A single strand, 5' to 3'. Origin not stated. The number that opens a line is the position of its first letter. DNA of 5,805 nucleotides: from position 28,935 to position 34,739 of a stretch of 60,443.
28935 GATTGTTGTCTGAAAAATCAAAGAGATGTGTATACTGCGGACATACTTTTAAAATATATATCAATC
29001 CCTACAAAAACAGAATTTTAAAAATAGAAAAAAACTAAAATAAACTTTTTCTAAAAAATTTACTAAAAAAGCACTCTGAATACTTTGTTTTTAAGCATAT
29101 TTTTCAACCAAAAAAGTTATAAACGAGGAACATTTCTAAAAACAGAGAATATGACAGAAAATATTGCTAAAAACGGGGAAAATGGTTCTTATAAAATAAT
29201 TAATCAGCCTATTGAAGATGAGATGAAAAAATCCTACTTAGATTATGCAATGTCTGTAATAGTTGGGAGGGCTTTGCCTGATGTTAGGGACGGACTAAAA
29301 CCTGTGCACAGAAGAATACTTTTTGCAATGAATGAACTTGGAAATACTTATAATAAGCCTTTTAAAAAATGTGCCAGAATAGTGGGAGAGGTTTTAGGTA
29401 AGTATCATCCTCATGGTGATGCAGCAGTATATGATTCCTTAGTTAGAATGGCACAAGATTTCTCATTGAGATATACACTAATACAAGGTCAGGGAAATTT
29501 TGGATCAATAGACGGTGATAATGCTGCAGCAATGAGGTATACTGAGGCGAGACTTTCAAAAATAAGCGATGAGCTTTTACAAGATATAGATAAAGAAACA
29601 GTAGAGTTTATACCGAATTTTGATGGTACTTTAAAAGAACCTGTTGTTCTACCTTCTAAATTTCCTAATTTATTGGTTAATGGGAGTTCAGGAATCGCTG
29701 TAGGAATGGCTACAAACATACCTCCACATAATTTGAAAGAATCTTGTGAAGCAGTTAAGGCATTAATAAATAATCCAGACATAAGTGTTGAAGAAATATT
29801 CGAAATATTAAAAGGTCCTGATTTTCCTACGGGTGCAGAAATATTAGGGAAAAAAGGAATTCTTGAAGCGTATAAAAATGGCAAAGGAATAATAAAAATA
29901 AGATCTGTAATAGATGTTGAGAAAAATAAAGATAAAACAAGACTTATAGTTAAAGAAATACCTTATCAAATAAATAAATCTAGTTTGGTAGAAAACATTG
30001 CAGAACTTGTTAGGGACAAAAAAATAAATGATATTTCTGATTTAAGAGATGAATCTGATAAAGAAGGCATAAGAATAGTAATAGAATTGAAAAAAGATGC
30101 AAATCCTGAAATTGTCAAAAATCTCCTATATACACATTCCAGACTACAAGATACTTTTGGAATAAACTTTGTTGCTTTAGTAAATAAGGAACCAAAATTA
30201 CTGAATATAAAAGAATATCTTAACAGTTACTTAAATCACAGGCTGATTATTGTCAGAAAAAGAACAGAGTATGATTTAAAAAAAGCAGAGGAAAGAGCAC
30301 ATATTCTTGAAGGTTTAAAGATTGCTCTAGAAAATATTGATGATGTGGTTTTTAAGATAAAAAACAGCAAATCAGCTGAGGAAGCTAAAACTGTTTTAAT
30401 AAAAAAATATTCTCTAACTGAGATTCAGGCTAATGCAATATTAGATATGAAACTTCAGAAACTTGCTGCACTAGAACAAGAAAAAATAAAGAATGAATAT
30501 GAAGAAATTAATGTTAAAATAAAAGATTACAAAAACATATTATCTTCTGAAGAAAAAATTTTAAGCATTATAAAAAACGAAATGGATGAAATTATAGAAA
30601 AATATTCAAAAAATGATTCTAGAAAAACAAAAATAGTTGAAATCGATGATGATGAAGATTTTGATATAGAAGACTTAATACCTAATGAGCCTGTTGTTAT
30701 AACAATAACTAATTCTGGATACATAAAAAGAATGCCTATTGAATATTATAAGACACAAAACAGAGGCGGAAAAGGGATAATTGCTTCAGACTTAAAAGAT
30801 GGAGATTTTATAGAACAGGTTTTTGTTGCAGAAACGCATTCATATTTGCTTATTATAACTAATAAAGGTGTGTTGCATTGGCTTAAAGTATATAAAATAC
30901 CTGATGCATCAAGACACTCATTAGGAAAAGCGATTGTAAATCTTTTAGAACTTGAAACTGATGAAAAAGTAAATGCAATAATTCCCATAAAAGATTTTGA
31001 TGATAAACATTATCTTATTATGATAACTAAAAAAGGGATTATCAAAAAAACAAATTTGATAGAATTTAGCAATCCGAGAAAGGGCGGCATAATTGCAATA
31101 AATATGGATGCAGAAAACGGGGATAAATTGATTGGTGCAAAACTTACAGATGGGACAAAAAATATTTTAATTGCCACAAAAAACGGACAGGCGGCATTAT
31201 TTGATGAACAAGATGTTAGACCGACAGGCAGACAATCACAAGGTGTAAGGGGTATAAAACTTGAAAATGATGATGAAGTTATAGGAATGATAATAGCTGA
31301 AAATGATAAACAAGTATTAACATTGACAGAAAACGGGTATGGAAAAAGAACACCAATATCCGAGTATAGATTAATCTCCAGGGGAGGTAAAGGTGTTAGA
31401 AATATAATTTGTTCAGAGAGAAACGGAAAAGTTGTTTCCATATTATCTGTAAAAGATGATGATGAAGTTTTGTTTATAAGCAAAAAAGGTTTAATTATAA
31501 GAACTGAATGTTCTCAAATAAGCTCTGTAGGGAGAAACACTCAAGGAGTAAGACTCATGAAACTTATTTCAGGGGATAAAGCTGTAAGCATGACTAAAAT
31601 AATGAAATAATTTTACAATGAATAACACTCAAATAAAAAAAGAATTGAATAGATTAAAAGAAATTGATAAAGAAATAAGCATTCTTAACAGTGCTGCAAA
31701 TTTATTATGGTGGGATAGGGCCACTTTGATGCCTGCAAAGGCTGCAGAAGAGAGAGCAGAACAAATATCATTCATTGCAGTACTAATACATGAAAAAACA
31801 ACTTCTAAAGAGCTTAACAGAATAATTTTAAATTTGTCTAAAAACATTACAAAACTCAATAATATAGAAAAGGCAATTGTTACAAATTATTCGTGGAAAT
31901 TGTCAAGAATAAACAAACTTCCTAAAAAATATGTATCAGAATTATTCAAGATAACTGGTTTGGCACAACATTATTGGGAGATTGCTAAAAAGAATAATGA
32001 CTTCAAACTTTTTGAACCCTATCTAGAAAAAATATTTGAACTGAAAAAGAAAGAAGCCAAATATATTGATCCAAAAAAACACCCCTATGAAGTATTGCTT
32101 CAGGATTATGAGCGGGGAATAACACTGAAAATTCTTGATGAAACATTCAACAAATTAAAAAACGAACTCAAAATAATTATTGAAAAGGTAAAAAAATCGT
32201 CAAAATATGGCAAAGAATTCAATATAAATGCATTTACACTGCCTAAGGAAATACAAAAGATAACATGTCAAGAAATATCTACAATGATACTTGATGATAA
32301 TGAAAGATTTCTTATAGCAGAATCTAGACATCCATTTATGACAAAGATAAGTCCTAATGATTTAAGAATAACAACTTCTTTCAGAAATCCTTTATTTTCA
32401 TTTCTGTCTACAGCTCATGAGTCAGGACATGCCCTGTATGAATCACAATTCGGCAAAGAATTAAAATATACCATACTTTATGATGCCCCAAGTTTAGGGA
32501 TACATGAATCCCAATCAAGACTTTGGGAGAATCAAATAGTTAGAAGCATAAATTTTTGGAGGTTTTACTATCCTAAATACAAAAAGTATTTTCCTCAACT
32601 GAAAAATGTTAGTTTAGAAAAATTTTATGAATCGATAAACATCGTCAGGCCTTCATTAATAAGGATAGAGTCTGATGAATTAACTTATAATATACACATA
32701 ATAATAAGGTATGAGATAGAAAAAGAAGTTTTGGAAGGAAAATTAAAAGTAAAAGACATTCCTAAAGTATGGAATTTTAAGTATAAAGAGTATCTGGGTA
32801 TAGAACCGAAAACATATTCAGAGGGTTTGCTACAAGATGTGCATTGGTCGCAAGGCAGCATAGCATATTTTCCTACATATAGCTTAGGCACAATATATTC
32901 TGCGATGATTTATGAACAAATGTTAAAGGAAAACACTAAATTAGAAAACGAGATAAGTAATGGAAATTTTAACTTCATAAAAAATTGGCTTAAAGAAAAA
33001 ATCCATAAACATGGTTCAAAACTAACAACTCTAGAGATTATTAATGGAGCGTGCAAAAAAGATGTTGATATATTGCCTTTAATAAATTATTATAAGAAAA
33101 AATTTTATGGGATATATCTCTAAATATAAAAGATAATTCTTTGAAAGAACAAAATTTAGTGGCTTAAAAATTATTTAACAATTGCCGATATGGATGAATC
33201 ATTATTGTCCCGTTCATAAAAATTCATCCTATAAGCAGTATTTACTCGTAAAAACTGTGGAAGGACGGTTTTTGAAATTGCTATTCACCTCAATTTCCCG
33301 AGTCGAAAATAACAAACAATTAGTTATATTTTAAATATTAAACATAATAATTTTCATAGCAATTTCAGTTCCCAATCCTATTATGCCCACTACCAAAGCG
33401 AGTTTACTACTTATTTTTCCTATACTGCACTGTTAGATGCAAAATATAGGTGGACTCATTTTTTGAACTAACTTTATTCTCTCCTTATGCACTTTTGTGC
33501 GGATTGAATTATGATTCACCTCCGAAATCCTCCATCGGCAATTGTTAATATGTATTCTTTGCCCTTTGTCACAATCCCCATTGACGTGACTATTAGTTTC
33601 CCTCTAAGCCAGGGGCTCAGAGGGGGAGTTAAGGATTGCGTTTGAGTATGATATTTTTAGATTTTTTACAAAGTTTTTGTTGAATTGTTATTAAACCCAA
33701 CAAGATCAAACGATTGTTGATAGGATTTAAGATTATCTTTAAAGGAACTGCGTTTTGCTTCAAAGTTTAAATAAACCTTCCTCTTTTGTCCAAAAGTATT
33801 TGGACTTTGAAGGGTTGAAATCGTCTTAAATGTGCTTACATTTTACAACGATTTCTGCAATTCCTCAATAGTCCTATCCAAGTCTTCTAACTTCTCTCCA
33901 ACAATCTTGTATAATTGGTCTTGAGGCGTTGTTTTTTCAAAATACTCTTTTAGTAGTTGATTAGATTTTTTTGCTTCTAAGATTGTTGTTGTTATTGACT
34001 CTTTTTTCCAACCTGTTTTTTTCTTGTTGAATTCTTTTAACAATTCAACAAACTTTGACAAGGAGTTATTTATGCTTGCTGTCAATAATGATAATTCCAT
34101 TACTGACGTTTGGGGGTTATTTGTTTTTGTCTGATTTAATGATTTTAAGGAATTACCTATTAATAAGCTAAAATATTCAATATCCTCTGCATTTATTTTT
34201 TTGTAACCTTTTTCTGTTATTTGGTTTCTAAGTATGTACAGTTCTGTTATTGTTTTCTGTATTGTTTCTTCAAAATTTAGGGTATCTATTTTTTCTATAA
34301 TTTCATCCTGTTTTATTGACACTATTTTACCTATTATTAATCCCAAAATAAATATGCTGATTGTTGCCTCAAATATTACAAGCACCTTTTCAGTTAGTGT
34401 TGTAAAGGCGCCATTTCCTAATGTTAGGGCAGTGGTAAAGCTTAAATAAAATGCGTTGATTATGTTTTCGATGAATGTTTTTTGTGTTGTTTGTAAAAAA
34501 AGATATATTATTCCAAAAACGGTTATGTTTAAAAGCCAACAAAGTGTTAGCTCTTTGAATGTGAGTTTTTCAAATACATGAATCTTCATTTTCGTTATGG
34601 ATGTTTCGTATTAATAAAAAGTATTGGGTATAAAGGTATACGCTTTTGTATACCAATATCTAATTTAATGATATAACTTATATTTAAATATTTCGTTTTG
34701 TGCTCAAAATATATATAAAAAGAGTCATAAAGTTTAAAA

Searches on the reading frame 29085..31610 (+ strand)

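Call 13: search_protein_families(library=pfam, proteins=[window:29085-31610:+], max_evalue=0.001)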
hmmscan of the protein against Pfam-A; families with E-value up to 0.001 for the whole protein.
window:29085-31610:+ (841 aa): 2 families
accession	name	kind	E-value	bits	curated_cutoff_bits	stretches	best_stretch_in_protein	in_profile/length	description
PF00521.26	DNA_topoisoIV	-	2.7e-169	564.1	31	1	62-500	1-431/432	DNA gyrase/topoisomerase IV, subunit A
PF03989.18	DNA_gyraseA_C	-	5.4e-69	227.9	27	6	693-738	2-47/48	DNA gyrase C-terminal domain, beta-propeller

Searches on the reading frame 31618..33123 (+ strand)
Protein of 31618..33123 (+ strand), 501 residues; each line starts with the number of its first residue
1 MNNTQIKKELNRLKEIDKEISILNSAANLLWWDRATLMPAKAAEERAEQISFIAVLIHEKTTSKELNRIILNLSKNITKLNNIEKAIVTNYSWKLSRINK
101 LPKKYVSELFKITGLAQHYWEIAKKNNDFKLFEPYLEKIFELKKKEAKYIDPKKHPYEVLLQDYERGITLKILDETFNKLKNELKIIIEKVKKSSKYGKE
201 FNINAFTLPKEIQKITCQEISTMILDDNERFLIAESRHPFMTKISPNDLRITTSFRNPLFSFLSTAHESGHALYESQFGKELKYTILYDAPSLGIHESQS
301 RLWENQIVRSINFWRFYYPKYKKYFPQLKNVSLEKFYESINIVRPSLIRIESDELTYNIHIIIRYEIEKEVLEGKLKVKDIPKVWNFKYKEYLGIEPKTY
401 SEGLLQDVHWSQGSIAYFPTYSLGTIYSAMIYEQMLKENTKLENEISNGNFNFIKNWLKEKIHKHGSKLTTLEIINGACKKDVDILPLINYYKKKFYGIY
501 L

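Call 13: search_protein_families(library=pfam, proteins=[window:31618-33123:+], max_evalue=0.001)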
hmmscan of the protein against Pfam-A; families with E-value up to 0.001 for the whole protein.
window:31618-33123:+ (501 aa): 1 family
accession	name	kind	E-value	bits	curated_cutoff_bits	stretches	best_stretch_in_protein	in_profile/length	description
PF02074.21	Peptidase_M32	-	1.2e-156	522.7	25.1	1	13-496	2-489/489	Carboxypeptidase Taq (M32) metallopeptidase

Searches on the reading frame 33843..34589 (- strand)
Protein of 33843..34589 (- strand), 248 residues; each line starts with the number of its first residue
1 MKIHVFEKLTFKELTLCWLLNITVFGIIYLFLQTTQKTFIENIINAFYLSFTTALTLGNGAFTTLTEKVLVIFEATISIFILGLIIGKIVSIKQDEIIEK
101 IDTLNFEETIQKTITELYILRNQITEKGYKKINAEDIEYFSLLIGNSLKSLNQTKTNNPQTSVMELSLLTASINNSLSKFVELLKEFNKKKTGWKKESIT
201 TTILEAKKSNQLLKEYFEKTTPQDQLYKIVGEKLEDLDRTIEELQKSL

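Call 77: search_protein_families(library=pfam, proteins=[window:33843-34589:-], max_evalue=0.0001)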
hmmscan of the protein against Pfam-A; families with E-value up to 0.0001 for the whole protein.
window:33843-34589:- (248 aa): 1 family
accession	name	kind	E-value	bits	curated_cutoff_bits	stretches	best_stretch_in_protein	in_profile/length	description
PF07885.22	Ion_trans_2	-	3.8e-06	27.1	22.5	1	19-91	3-75/79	Ion channel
